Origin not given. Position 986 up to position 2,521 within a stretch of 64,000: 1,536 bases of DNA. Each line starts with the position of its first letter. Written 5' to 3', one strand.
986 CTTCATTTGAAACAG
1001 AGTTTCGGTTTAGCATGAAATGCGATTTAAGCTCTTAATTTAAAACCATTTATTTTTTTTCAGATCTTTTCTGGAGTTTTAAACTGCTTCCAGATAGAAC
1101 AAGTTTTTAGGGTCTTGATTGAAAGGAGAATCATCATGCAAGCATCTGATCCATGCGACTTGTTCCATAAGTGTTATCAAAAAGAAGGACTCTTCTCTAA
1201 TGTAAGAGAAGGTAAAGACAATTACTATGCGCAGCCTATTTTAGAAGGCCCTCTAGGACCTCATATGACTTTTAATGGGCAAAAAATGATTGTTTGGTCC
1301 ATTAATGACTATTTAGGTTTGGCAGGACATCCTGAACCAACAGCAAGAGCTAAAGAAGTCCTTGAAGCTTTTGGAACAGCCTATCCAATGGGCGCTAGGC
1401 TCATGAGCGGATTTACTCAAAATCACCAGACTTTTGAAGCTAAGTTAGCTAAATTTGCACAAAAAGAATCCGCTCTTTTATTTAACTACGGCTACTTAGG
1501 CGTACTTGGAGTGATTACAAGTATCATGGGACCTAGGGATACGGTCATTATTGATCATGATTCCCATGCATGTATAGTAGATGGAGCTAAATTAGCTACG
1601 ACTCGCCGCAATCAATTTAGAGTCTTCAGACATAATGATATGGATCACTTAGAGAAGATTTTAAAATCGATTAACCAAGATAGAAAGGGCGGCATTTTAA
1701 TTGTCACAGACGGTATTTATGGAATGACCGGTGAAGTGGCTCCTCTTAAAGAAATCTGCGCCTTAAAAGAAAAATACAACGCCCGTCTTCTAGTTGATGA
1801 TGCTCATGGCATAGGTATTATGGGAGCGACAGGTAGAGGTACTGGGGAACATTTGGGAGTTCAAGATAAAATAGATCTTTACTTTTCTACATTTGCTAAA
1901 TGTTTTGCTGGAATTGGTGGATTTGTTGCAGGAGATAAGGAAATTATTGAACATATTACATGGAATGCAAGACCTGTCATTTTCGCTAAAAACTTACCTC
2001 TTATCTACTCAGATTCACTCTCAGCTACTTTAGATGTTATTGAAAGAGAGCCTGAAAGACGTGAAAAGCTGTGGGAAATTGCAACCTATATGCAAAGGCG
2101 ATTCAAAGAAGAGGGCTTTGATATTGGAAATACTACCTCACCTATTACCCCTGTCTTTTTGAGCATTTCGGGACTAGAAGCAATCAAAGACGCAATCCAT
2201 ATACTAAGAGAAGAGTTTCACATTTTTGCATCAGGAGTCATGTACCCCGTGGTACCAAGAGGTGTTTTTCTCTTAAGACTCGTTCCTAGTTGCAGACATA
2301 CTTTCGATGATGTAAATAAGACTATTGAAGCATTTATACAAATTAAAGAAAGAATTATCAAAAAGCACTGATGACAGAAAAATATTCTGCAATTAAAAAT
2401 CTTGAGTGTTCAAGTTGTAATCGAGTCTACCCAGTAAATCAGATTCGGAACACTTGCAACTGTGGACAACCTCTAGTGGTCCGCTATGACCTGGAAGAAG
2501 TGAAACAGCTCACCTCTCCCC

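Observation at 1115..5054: Three-gene translationally coupled PLP/PLP/SDR operon: a candidate amino-ketone or amino-alcohol (sphingoid-base-like) biosynthetic module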

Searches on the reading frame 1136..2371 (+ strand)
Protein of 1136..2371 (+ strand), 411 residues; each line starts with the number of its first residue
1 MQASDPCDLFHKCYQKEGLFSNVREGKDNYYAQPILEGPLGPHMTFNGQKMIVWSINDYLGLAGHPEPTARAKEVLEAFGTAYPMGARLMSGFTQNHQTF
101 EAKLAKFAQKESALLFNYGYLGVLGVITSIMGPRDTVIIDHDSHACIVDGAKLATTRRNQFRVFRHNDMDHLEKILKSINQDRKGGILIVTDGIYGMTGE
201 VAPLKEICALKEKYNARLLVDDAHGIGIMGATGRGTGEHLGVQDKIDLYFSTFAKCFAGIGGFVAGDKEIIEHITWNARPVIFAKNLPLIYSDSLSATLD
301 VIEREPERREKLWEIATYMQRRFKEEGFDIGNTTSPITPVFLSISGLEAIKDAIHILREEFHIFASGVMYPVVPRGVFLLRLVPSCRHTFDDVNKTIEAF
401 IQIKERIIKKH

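Call 3: search_protein_families(library=pfam, proteins=[window:1136-2371:+])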
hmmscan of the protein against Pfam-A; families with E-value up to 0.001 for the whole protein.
window:1136-2371:+ (411 aa): 3 families
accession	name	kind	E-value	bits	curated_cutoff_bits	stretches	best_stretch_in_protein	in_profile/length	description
PF00155.27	Aminotran_1_2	-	1.7e-43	149.7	19.7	1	50-399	2-360/361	Aminotransferase class I and II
PF01212.27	Beta_elim_lyase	-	1.6e-06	28.1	27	1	94-275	31-220/288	Beta-eliminating lyase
PF01276.26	OKR_DC_1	-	0.00062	19.1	27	1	107-225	79-207/417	Orn/Lys/Arg decarboxylase, major domain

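Call 4: search_protein_families(library=ncbifam, proteins=[window:1136-2371:+])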
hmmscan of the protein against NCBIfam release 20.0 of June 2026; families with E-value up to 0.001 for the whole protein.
window:1136-2371:+ (411 aa): 17 families
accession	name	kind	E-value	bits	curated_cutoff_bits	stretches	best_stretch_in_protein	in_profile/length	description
NF047600.1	SerpalmtaseCFB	equivalog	6.1e-93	311.6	640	1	42-407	36-392/395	serine palmitoyltransferase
TIGR01825.1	gly_Cac_T_rel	subfamily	2.3e-90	303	535.4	1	28-404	12-379/385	BioF/Kbl family PLP-dependent acyltransferase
NF005394.0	PRK06939.1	equivalog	6e-89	298.5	460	1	28-406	20-393/397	glycine C-acetyltransferase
TIGR00858.1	bioF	equivalog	7.6e-89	298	426.45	1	41-399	13-363/365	8-amino-7-oxononanoate synthase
NF047599.1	SerpalmtaseBetaP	equivalog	5.4e-84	282.1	500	1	45-406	39-392/394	serine palmitoyltransferase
TIGR01822.1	2am3keto_CoA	equivalog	4.1e-77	259.7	493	1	30-404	18-387/393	glycine C-acetyltransferase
TIGR01821.1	5aminolev_synth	equivalog_domain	1.8e-68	231.3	338.55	1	47-407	42-397/402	5-aminolevulinate synthase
NF047603.1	SerpalmtaseAlphaP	equivalog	1.8e-61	208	670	1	46-400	42-389/399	serine palmitoyltransferase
NF005526.0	PRK07179.1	equivalog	1.4e-57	195.2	428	1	48-405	53-397/407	alpha-hydroxyketone-type quorum-sensing autoinducer synthase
NF004608.1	PRK05937.1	equivalog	1.3e-37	129.5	399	1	85-326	44-282/366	8-amino-7-oxononanoate synthase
NF005697.0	PRK07505.1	subfamily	5.4e-34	117.5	342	1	47-406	46-401/405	hypothetical protein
NF006810.0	PRK09331.1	subfamily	0.00027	19.8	301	1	98-235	68-210/397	Sep-tRNA:Cys-tRNA synthetase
TIGR03301.1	PhnW-AepZ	equivalog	0.00047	19.7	360.8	1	160-280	104-214/355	2-aminoethylphosphonate aminotransferase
TIGR02326.1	transamin_PhnW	equivalog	0.00054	19.2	400.8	1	97-271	37-209/363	2-aminoethylphosphonate--pyruvate transaminase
NF006791.0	PRK09295.1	equivalog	0.00056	19.1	661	1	135-226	114-205/406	cysteine desulfurase SufS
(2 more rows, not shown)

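Call 7: find_homologous_proteins(query=window:1136-2371:+, max_evalue=1e-30)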
Query window:1136-2371:+ (411 aa): 7912 proteins with E <= 1e-30 among 8000 candidates; the best 120 are listed.
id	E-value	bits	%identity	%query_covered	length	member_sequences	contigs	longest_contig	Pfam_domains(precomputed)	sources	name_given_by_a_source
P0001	2.2e-280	947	100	100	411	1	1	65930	PF00155.28,PF01212.28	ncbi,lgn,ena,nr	ncbi:MAG: 8-amino-7-oxononanoate synthase/2-amino-3-ketobutyrate coenzyme A ligase [Chlamydiae bacte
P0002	1.6e-238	810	82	100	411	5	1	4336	PF00155.28,PF01212.28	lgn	-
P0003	3.9e-235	798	82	99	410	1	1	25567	PF00155.28,PF01212.28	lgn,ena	-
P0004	9.7e-234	794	82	99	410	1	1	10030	PF00155.28,PF01212.28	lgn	-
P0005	1.7e-233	793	81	99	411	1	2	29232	PF00155.28,PF01212.28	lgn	-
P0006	9.0e-233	791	81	100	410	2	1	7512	PF00155.28,PF01212.28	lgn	-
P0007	3.0e-232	789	80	100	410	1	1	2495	PF00155.28,PF01212.28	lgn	-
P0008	1.3e-230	784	81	99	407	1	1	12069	PF00155.28,PF01212.28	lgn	-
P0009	1.4e-225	767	79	99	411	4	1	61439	PF00155.28,PF01212.28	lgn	-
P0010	2.5e-202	690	71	99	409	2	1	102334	PF00155.28,PF01212.28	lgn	-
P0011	1.5e-198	678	70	99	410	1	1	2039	PF00155.28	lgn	-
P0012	6.3e-198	676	69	99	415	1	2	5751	PF00155.28,PF01212.28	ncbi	-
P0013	4.9e-196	670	69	100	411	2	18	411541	PF00155.28,PF01212.28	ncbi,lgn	-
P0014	5.2e-196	670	68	100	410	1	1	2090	PF00155.28,PF01212.28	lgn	-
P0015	4.5e-195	666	69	100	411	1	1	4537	PF00155.28,PF01212.28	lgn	-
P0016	8.3e-190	649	71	95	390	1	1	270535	PF00155.28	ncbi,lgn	-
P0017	1.6e-189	648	67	100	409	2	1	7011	PF00155.28,PF01212.28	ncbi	-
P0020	6.2e-156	538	58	97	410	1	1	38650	PF00155.28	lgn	-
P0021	4.2e-144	499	54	97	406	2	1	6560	PF00155.28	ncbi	-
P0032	1.0e-139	484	54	98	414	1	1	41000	PF00155.28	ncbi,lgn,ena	-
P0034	1.1e-139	484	54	97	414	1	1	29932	PF00155.28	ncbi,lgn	-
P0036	3.0e-139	483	52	98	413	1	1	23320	PF00155.28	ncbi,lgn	-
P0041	8.5e-139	481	52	98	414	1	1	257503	PF00155.28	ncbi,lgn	-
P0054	1.0e-137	478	54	97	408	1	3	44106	PF00155.28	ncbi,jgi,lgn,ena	-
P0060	1.6e-137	477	51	98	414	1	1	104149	PF00155.28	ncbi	-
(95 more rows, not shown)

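Call 9: find_encoding_contigs(protein=P0020, flank=8000, max_places=3)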
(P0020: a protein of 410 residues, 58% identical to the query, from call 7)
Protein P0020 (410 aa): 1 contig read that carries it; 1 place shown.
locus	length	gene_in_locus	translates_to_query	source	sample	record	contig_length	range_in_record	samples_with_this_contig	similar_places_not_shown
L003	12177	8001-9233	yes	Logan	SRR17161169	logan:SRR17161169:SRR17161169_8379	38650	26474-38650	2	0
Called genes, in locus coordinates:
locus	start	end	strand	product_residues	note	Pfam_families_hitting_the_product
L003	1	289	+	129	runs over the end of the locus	PF07963:N_methyl (weak)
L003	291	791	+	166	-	-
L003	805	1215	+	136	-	-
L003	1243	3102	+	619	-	PF03169:OPT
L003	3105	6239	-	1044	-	PF00873:ACR_tran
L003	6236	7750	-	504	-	-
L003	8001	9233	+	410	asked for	PF00155:Aminotran_1_2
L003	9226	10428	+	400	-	PF00291:PALP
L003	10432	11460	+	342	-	PF00903:Glyoxalase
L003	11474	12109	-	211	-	-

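Call 10: find_encoding_contigs(protein=P0013, flank=8000, max_places=3)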
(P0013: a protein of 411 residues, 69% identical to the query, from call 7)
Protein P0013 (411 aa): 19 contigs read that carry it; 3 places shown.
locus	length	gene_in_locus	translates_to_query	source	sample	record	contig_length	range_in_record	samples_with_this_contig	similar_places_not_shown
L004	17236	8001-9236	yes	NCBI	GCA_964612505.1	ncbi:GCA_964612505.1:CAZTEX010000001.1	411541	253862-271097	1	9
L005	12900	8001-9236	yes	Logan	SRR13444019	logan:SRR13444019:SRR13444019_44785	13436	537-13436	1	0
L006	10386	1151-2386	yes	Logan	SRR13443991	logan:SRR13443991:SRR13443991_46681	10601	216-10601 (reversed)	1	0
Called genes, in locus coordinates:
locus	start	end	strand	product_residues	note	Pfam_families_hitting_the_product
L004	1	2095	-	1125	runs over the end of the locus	-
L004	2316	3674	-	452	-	PF00919:UPF0004, PF04055:Radical_SAM, PF18693:TRAM_2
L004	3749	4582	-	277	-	PF00793:DAHP_synth_1, PF03102:NeuB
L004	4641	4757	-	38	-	-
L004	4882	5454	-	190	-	PF00117:GATase, PF07722:Peptidase_C26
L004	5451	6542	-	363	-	PF01264:Chorismate_synt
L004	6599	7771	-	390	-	-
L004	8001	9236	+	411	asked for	PF00155:Aminotran_1_2, PF01212:Beta_elim_lyase (weak)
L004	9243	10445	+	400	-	PF00291:PALP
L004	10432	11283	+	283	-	PF23441:SDR (weak), PF00106:adh_short, PF08659:KR, PF13561:adh_short_C2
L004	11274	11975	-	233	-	PF14808:TMEM164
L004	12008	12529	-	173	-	PF01202:SKI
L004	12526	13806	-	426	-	PF00275:EPSP_synthase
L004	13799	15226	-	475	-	PF01487:DHquinase_I, PF08501:Shikimate_dh_N, PF01488:Shikimate_DH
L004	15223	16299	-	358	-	PF13685:Fe-ADH_2 (weak), PF01761:DHQ_synthase, PF24621:DHQS_C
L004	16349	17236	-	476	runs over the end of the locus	PF03448:MgtE_N, PF00571:CBS, PF01769:MgtE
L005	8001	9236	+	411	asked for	PF00155:Aminotran_1_2, PF01212:Beta_elim_lyase (weak)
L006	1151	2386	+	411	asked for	PF00155:Aminotran_1_2, PF01212:Beta_elim_lyase (weak)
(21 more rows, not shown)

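Call 13: find_encoding_contigs(protein=P0054, flank=6000, max_places=2)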
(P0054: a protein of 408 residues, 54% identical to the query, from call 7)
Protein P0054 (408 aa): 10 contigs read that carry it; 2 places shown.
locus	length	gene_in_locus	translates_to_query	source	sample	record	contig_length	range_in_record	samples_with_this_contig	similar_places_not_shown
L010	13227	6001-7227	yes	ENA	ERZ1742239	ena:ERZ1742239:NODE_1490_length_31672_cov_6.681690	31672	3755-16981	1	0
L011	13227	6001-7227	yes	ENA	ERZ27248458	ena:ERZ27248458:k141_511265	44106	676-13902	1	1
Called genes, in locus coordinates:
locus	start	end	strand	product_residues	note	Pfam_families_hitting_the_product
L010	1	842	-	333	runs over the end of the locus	PF12127:FloA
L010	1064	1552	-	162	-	PF24961:NfeD_membrane, PF01957:NfeD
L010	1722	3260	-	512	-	PF25145:NfeD1b_N, PF24961:NfeD_membrane, PF01957:NfeD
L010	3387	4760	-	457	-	PF03616:Glt_symporter (weak)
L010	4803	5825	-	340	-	PF01210:NAD_Gly3P_dh_N (weak), PF02558:ApbA, PF08546:ApbA_C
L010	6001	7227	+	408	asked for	PF00155:Aminotran_1_2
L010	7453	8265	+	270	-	PF03807:F420_oxidored, PF14748:P5CR_dimer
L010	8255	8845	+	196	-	PF01035:DNA_binding_1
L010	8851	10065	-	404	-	PF01232:Mannitol_dh, PF03721:UDPG_MGDP_dh_N (weak), PF08125:Mannitol_dh_C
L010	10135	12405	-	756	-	PF00676:E1_dh, PF02775:TPP_enzyme_C, PF02779:Transket_pyr, PF02780:Transketolase_C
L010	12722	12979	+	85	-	PF00462:Glutaredoxin, PF05768:Glrx-like (weak), PF13417:GST_N_3 (weak)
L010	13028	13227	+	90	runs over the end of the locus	PF00166:Cpn10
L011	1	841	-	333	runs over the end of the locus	PF12127:FloA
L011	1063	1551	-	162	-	PF24961:NfeD_membrane, PF01957:NfeD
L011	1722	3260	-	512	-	PF25145:NfeD1b_N, PF24961:NfeD_membrane, PF01957:NfeD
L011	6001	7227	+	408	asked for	PF00155:Aminotran_1_2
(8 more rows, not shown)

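Call 14: find_encoding_contigs(protein=P0041, flank=6000, max_places=2)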
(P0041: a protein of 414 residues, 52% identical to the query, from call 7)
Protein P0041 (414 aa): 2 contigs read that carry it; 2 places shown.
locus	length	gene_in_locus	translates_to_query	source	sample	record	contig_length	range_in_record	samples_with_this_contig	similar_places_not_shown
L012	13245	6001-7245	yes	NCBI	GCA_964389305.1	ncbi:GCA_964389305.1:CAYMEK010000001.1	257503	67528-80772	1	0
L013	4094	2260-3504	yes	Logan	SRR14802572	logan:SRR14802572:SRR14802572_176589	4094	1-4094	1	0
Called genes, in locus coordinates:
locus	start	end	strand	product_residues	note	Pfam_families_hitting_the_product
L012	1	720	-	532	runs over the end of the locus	PF00117:GATase, PF07722:Peptidase_C26 (weak), PF02885:Glycos_trans_3N, PF00591:Glycos_transf_3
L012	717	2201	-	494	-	PF04715:, PF00425:Chorismate_bind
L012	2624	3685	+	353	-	PF00903:Glyoxalase, PF13669:Glyoxalase_4 (weak)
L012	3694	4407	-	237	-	PF01507:PAPS_reduct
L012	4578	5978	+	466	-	PF00291:PALP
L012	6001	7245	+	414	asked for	PF00155:Aminotran_1_2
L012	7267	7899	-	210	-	PF00440:TetR_N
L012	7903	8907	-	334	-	PF02558:ApbA, PF08546:ApbA_C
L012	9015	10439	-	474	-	PF05221:AdoHcyase, PF00670:AdoHcyase_NAD, PF02826:2-Hacid_dh_C, PF07991:KARI_N (weak)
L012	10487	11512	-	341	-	PF01022:HTH_5, PF01209:Ubie_methyltran, PF13489:Methyltransf_23, PF08003:Methyltransf_9, PF13847:Methyltransf_31, PF08241:Methyltransf_11, PF08242:Methyltransf_12, PF13649:Methyltransf_25, +3 more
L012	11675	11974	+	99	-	-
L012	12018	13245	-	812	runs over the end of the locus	PF00912:Transgly, PF00905:Transpeptidase, PF06832:BiPBP_C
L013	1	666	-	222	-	?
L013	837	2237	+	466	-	PF00291:PALP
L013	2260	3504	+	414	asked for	PF00155:Aminotran_1_2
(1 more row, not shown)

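Call 16: search_protein_families(library=ncbifam, proteins=[L012:4578-5978:+, L012:2624-3685:+, L003:10432-11460:+, L003:11474-12109:-, L012:7903-8907:-, L003:9226-10428:+], max_evalue=0.00001)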
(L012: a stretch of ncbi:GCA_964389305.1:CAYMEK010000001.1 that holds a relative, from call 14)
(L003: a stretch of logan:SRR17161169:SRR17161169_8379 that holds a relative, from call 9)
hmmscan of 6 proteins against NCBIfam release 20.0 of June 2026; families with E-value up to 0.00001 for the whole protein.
L012:4578-5978:+ (466 aa): 5 families
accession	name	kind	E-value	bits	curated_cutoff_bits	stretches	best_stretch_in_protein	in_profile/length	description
TIGR03844.1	cysteate_syn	equivalog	3.9e-146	486.9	324.9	1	38-440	1-395/398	cysteate synthase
NF006050.0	PRK08197.1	equivalog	1.3e-23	83.4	303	1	33-432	2-390/406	threonine synthase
NF004996.0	PRK06381.1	equivalog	8.7e-10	38.1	266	1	104-423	14-317/319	threonine synthase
NF006205.0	PRK08329.1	equivalog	2e-09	36.9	358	1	40-424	2-343/347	threonine synthase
NF004170.0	PRK05638.1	equivalog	3.2e-08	32.6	421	1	41-425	3-356/442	threonine synthase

L012:2624-3685:+ (353 aa): 1 family
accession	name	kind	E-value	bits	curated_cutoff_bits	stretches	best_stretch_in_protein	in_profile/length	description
TIGR03645.1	glyox_marine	hypoth_equivalog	2.7e-06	27.4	262.05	0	168-318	11-156/162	lactoylglutathione lyase family protein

L003:10432-11460:+ (342 aa): 2 families
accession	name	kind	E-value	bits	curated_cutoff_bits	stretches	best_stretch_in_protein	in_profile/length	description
TIGR03645.1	glyox_marine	hypoth_equivalog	4.9e-10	39.6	262.05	1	159-304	8-148/162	lactoylglutathione lyase family protein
NF050075.1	SMU1112c_YaeR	equivalog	3.7e-06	27.2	140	0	248-306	71-125/125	SMU1112c/YaeR family gloxylase I-like metalloprotein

L003:11474-12109:- (211 aa): 0 families

L012:7903-8907:- (334 aa): 14 families
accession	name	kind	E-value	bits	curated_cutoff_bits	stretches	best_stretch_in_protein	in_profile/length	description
TIGR00745.1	apbA_panE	subfamily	9.9e-42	143.3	141.35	1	2-304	15-298/305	2-dehydropantoate 2-reductase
NF005091.0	PRK06522.2-2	equivalog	6.3e-30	104.4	252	1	2-224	17-231/302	2-dehydropantoate 2-reductase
NF005088.0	PRK06522.1-2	subfamily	3.2e-25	88.9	371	1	20-304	33-298/308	2-dehydropantoate 2-reductase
NF006083.0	PRK08229.1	equivalog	2.6e-24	85.8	371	1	4-315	20-324/341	2-dehydropantoate 2-reductase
NF005092.1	PRK06522.2-3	equivalog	1.9e-20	73.2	500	1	5-304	18-291/296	2-dehydropantoate 2-reductase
NF005089.0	PRK06522.1-4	subfamily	2.7e-19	69.7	223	2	101-302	131-312/326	2-dehydropantoate 2-reductase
NF005094.0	PRK06522.2-5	equivalog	1.2e-15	57.7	382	1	7-300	20-294/307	2-dehydropantoate 2-reductase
NF004311.0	PRK05708.1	equivalog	1.7e-14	53.4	378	1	2-206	18-217/305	putative 2-dehydropantoate 2-reductase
NF005087.0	PRK06522.1-1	equivalog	1.1e-12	47.7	351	1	61-221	66-220/296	2-dehydropantoate 2-reductase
NF004887.0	PRK06249.1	equivalog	1.9e-12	47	360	1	25-224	41-246/316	putative 2-dehydropantoate 2-reductase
NF005093.0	PRK06522.2-4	equivalog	3.9e-12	46.2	308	1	10-209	25-220/304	2-dehydropantoate 2-reductase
NF009543.0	PRK12921.1-5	equivalog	8.4e-12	44.9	339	1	10-303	23-298/305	oxidoreductase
NF009541.0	PRK12921.1-1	equivalog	6.3e-09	35.5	338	1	16-224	27-227/297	oxidoreductase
NF005090.0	PRK06522.2-1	equivalog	6.9e-06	25.5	496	0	59-205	72-213/296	2-dehydropantoate 2-reductase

L003:9226-10428:+ (400 aa): 36 families (the best 25 are shown)
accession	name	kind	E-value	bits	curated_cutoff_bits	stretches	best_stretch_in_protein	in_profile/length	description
NF006050.0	PRK08197.1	equivalog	3.7e-149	496.9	303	1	4-389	3-388/406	threonine synthase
NF004170.0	PRK05638.1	equivalog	1.6e-57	195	421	1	10-385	2-358/442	threonine synthase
TIGR00260.1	thrC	equivalog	5.7e-48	163.8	167.1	1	60-366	2-314/340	threonine synthase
NF006205.0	PRK08329.1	equivalog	2.4e-43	148.4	358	1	10-384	2-345/347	threonine synthase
NF004996.0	PRK06381.1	equivalog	9.5e-40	136.5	266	1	80-377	14-314/319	threonine synthase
NF005035.0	PRK06450.1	equivalog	8.3e-37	126.8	301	1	11-384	5-336/338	threonine synthase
TIGR03844.1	cysteate_syn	equivalog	8.5e-19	67.6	324.9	1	10-384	3-381/398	cysteate synthase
NF006094.0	PRK08246.1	subfamily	1.2e-17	64.3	331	1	82-359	24-282/310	serine/threonine dehydratase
NF006389.0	PRK08638.1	equivalog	6.1e-16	58.3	453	1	73-383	19-315/333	bifunctional threonine ammonia-lyase/L-serine ammonia-lyase TdcB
TIGR01127.1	ilvA_1Cterm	equivalog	1.6e-15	57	378.75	1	95-385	13-288/380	threonine ammonia-lyase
NF045641.2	BHydaspDhtseBhcB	equivalog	5e-15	55.4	550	1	83-380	22-303/312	beta-hydroxyaspartate dehydratase BhcB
NF005147.0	PRK06608.1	equivalog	9.7e-15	54.2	380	1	97-384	39-312/339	serine/threonine dehydratase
NF007989.0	PRK10717.1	equivalog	3.6e-14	52.6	387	1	80-184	13-120/334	cysteine synthase A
TIGR01136.1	cysKM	subfamily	4.5e-14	52.5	344.15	1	80-385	6-293/299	cysteine synthase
NF005292.0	PRK06815.1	equivalog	5.2e-14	52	371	1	82-383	22-308/320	threonine/serine dehydratase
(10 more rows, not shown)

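Call 17: search_protein_families(library=pfam, proteins=[L012:4578-5978:+, L012:2624-3685:+, L003:10432-11460:+, L003:11474-12109:-, L004:6599-7771:-], max_evalue=0.01)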
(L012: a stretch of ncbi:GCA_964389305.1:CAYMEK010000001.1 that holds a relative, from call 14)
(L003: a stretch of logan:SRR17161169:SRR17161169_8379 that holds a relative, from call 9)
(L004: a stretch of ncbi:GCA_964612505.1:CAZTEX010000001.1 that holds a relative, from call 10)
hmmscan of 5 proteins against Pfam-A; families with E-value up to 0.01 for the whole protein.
L012:4578-5978:+ (466 aa): 1 family
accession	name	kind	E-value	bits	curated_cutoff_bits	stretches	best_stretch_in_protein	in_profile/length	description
PF00291.31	PALP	-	2.4e-27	96.5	35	1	102-422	4-295/295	Pyridoxal-phosphate dependent enzyme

L012:2624-3685:+ (353 aa): 2 families
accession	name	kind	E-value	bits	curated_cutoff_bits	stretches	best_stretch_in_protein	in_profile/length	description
PF00903.31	Glyoxalase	-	1.2e-18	68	20.6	2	8-144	1-120/121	Glyoxalase/Bleomycin resistance protein/Dioxygenase superfamily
PF13669.12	Glyoxalase_4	-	1.7e-10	41.6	27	1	167-300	5-109/109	Glyoxalase/Bleomycin resistance protein/Dioxygenase superfamily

L003:10432-11460:+ (342 aa): 3 families
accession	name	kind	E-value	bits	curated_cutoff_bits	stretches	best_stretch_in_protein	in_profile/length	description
PF00903.31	Glyoxalase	-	4.7e-18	66.2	20.6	2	159-304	5-121/121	Glyoxalase/Bleomycin resistance protein/Dioxygenase superfamily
PF13669.12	Glyoxalase_4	-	3.1e-05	24.6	27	0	161-267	5-86/109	Glyoxalase/Bleomycin resistance protein/Dioxygenase superfamily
PF12681.13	Glyoxalase_2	-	0.0048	17.3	30.1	0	290-307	99-116/118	Glyoxalase-like domain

L003:11474-12109:- (211 aa): 1 family
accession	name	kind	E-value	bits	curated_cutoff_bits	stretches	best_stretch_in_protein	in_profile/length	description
PF14808.11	TMEM164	-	0.002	18.1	25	1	3-195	11-207/217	TMEM164 family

L004:6599-7771:- (390 aa): 0 families
